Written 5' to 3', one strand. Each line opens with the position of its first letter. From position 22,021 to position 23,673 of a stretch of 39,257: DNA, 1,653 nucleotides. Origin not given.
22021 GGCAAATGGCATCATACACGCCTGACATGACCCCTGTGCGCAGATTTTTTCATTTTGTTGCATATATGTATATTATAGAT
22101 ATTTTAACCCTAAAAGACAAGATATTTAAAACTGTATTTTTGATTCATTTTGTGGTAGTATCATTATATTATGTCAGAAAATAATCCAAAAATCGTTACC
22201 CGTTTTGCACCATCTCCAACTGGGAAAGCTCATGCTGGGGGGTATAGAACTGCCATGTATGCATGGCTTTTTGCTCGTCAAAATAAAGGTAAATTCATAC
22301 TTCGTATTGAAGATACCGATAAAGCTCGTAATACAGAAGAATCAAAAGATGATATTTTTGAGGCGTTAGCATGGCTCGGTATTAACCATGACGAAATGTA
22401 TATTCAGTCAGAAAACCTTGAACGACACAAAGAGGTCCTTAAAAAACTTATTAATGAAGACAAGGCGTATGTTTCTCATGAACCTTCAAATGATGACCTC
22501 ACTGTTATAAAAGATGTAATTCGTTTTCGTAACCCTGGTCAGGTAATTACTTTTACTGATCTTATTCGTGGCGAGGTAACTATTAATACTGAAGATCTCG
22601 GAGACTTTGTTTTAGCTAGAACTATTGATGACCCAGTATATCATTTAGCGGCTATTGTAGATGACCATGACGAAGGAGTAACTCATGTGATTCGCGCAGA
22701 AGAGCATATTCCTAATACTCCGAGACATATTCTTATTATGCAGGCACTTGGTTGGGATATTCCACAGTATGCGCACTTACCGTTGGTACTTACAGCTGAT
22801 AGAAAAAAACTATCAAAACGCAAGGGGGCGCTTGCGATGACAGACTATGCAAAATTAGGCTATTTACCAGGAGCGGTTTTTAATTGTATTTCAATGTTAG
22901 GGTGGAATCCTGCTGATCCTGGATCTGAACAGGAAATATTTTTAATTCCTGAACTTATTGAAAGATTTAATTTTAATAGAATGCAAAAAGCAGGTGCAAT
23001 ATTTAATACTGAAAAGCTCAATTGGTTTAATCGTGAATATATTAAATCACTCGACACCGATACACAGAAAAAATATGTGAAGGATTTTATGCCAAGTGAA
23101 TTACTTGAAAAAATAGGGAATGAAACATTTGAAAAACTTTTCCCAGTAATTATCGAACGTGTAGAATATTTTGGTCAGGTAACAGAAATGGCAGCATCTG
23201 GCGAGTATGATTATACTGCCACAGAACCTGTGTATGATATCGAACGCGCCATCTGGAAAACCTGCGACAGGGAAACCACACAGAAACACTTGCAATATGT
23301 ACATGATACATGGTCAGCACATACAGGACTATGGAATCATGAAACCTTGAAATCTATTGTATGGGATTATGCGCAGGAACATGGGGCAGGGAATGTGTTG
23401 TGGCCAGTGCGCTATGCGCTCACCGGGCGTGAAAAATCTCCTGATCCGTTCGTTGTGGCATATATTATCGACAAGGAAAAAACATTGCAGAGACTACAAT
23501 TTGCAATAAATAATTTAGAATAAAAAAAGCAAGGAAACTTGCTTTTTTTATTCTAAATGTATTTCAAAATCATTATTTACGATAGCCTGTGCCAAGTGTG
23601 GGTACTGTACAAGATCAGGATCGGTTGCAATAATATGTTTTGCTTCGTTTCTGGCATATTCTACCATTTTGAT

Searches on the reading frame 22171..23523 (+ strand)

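Call 44: search_protein_families(library=pfam, proteins=[window:22171-23523:+], max_evalue=0.001)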
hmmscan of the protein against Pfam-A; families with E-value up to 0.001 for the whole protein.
window:22171-23523:+ (450 aa): 2 families
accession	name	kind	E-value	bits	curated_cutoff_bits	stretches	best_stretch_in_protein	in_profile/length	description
PF00749.27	tRNA-synt_1c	-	5.6e-80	269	23.4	2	114-285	143-314/314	tRNA synthetases class I (E and Q), catalytic domain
PF19269.4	Anticodon_2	-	5.7e-18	66.1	23.6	1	309-446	9-141/141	Anticodon binding domain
